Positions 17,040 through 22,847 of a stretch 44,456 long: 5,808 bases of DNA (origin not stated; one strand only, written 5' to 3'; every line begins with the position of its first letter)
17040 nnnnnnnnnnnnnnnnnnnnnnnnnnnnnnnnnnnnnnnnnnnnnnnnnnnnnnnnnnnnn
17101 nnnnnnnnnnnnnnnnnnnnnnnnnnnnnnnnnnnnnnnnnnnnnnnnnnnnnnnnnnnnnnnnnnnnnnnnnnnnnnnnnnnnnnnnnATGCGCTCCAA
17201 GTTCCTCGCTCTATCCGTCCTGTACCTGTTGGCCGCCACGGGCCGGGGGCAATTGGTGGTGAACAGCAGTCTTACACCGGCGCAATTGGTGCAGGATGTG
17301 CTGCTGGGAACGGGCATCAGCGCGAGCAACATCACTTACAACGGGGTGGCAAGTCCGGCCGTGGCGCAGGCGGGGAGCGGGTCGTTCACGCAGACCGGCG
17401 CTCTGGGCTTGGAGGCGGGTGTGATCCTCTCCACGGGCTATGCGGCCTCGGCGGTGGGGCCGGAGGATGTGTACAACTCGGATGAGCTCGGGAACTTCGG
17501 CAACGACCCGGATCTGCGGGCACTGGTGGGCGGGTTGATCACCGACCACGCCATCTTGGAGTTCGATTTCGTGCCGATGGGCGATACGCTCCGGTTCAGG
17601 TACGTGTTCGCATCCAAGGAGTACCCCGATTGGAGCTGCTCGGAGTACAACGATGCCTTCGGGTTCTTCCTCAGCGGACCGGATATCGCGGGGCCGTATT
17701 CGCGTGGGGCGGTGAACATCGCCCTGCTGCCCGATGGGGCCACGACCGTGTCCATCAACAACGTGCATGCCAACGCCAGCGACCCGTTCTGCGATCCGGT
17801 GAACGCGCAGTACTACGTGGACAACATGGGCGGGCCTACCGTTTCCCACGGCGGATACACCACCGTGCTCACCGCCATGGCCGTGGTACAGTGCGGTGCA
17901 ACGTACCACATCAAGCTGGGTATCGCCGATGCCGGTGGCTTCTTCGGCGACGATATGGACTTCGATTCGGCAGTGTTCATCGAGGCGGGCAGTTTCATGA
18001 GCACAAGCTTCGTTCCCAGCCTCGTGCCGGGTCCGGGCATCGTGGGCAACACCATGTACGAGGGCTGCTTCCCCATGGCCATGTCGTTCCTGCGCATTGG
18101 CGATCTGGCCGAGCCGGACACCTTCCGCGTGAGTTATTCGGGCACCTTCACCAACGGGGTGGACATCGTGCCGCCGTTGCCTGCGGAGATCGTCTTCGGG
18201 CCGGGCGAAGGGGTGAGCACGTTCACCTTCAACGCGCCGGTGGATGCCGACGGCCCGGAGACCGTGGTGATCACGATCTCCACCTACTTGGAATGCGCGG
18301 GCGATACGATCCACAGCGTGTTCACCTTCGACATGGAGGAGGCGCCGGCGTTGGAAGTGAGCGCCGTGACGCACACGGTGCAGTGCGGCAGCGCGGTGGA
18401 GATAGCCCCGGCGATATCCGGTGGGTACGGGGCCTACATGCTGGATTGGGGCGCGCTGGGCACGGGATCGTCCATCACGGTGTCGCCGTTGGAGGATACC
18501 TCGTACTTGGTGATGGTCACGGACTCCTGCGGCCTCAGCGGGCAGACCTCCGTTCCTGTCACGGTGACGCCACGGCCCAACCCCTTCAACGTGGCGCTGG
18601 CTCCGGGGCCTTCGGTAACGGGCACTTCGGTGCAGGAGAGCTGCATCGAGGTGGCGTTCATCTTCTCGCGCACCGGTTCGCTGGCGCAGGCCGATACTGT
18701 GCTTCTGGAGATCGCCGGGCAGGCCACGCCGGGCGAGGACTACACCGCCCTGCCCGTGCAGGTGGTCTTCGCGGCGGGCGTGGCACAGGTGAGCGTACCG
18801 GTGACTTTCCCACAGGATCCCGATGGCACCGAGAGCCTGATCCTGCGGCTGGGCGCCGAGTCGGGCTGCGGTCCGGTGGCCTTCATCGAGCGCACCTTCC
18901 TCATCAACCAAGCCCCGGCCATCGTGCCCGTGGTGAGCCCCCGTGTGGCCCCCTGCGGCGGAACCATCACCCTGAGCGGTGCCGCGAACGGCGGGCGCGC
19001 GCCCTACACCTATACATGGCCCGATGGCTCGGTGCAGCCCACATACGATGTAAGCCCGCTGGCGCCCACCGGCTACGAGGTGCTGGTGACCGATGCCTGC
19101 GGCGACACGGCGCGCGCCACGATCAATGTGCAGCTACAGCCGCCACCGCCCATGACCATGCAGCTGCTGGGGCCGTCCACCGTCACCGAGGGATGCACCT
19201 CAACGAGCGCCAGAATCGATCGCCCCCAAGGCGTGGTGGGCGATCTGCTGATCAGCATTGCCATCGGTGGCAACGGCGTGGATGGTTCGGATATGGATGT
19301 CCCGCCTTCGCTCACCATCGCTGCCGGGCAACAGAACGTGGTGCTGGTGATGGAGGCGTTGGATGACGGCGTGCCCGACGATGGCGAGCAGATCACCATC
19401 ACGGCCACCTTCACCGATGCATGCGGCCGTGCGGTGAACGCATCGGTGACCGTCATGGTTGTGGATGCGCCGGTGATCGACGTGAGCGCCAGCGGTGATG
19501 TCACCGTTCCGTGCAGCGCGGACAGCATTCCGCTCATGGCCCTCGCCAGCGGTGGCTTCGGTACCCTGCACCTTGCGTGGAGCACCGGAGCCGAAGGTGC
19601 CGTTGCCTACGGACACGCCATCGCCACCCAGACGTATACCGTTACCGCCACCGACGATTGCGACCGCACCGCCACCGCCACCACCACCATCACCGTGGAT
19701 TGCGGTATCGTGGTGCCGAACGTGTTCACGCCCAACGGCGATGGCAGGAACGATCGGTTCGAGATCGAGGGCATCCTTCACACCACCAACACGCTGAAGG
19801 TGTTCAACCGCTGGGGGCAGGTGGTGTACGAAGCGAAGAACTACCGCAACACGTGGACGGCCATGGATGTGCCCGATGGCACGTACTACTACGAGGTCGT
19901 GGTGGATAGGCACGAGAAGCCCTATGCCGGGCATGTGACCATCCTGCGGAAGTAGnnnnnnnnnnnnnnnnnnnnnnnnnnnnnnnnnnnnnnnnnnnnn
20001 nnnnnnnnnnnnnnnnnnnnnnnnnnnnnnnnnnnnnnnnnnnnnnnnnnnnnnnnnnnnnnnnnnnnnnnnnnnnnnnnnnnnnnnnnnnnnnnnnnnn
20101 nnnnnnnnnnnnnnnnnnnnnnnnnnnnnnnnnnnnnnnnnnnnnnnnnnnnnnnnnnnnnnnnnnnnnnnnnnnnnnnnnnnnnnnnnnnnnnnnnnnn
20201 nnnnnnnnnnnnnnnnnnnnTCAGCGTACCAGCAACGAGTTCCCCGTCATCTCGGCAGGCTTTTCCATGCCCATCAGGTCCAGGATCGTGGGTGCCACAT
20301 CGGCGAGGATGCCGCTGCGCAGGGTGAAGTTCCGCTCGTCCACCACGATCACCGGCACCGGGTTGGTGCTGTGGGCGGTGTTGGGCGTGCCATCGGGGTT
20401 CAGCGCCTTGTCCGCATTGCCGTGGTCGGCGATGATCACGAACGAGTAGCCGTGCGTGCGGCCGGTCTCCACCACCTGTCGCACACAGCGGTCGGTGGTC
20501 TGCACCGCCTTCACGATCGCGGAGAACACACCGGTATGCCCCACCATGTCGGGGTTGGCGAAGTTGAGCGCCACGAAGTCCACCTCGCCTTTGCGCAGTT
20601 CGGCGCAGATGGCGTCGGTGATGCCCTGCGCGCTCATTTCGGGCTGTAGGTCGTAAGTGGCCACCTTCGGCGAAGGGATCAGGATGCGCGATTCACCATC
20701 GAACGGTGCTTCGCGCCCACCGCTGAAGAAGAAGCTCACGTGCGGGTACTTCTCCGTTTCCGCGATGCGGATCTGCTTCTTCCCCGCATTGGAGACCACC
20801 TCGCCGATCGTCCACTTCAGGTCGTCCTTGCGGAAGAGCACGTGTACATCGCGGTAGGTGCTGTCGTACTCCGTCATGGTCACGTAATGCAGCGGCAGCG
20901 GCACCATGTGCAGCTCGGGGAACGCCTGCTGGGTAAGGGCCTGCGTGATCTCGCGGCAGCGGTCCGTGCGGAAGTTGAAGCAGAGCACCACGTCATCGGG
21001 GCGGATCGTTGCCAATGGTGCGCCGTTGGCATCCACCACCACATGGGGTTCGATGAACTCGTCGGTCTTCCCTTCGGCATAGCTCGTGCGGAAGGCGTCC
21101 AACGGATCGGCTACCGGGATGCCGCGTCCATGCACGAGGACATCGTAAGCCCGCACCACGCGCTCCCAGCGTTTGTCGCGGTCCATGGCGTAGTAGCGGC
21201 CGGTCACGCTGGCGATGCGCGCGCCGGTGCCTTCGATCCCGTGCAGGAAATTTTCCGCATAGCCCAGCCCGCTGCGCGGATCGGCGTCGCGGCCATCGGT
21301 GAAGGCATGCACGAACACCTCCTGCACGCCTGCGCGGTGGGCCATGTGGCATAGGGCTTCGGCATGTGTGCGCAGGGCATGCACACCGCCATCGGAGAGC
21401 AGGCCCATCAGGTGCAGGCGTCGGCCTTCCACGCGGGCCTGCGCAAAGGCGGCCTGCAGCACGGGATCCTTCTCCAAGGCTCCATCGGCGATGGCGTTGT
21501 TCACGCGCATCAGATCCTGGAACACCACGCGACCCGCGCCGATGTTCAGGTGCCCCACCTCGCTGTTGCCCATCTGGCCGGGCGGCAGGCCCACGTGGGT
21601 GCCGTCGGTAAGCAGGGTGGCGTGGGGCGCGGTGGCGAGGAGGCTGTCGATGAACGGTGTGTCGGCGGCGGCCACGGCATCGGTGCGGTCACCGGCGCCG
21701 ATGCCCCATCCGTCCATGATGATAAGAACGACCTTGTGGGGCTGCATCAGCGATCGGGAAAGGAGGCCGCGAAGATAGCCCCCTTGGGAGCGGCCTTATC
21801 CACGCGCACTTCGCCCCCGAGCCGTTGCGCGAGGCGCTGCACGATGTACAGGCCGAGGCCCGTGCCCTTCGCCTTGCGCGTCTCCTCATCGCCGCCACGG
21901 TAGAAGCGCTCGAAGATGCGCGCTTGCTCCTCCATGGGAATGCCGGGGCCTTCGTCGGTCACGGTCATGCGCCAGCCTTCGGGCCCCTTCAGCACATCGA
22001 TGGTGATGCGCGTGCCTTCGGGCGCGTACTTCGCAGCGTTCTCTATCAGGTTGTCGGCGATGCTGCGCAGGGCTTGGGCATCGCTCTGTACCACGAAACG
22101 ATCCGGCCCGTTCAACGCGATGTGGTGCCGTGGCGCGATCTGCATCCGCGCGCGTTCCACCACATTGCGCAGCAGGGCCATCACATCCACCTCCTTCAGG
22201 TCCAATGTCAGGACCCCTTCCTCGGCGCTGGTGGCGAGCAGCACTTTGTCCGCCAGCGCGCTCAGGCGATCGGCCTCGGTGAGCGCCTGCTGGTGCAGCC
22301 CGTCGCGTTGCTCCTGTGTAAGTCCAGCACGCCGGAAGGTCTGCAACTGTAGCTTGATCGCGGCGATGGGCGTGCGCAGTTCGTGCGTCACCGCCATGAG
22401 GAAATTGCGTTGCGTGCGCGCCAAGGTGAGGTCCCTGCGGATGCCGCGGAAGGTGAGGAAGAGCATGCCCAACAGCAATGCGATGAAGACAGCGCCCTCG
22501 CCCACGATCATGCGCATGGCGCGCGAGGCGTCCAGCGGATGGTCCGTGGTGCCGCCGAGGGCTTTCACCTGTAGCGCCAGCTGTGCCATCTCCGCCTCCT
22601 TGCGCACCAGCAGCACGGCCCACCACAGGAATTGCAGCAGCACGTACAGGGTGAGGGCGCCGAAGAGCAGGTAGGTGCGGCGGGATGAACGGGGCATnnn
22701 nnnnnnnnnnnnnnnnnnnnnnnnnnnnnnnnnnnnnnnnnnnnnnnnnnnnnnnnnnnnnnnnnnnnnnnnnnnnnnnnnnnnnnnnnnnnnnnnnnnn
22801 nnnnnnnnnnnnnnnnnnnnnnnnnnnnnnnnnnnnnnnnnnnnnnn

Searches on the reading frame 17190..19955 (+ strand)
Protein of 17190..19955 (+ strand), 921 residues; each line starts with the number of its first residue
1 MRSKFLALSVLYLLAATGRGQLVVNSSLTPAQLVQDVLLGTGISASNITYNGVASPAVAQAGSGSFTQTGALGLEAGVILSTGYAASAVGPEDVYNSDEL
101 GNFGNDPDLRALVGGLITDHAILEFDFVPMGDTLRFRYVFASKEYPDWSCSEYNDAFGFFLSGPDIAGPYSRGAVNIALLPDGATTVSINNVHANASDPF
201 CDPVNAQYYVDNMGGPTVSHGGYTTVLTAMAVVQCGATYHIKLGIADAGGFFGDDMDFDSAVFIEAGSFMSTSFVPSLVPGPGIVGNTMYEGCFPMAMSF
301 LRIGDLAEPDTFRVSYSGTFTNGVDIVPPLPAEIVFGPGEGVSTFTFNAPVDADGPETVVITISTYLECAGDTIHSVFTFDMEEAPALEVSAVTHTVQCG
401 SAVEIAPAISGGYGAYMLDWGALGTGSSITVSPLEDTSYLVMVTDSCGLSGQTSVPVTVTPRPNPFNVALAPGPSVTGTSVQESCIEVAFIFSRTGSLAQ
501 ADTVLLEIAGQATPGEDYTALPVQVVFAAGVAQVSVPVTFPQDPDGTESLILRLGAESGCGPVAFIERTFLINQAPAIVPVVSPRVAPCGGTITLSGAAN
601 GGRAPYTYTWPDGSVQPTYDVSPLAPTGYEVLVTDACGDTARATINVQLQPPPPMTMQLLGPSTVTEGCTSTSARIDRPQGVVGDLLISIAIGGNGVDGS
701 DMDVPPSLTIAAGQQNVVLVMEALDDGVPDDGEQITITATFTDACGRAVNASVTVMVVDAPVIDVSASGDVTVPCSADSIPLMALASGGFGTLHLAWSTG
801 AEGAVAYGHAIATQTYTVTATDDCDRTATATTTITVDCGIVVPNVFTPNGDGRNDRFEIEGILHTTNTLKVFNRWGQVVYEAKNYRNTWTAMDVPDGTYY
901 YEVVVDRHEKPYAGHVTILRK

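Call 69: search_protein_families(library=pfam, proteins=[window:17190-19955:+], max_evalue=0.00001)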
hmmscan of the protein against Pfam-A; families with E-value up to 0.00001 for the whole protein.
window:17190-19955:+ (921 aa): 2 families
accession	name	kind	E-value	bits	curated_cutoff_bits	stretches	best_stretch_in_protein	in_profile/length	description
PF13585.12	CHU_C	-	2.6e-22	79.2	27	1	841-918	2-86/86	CHU_C Type IX secretion signal domain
PF03160.20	Calx-beta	-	1.2e-06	29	27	0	479-555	15-95/119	Calx-beta domain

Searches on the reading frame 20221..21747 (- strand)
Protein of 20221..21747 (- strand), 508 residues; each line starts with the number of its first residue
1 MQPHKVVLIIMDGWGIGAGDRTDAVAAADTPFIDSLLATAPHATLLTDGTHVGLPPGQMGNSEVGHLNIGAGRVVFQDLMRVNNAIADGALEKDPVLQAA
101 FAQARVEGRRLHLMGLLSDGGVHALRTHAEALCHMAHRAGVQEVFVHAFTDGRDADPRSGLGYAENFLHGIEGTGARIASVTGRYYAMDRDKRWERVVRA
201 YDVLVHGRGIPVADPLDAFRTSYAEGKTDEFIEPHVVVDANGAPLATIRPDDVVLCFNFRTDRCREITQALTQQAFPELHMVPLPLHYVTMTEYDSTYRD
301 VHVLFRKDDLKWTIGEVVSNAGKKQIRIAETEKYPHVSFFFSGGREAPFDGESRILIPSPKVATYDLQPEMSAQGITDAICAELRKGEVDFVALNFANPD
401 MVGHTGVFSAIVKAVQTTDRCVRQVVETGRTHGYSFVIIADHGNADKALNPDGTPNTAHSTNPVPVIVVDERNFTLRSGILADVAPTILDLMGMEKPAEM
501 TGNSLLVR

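Call 69: search_protein_families(library=pfam, proteins=[window:20221-21747:-], max_evalue=0.00001)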
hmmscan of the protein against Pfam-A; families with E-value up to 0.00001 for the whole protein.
window:20221-21747:- (508 aa): 2 families
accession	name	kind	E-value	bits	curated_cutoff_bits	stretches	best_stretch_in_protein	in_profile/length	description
PF01676.23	Metalloenzyme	-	2.8e-76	256.8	24.3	1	5-496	2-252/252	Metalloenzyme superfamily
PF06415.18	iPGM_N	-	3.9e-76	255.8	27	1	82-295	1-216/217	BPG-independent PGAM N-terminus (iPGM_N)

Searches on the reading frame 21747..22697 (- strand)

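Call 69: search_protein_families(library=pfam, proteins=[window:21747-22697:-], max_evalue=0.00001)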
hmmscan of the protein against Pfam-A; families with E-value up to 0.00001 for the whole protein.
window:21747-22697:- (316 aa): 3 families
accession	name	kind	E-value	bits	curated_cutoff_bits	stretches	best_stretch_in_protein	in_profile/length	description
PF02518.31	HATPase_c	-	7.4e-28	97.6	26.4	1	206-315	2-109/111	Histidine kinase-, DNA gyrase B-, and HSP90-like ATPase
PF00512.31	HisKA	-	3.7e-11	43.3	26.9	1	96-161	2-66/66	His Kinase A (phospho-acceptor) domain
PF13581.12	HATPase_c_2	-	2.4e-06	28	27.4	1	206-297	28-114/127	Histidine kinase-like ATPase domain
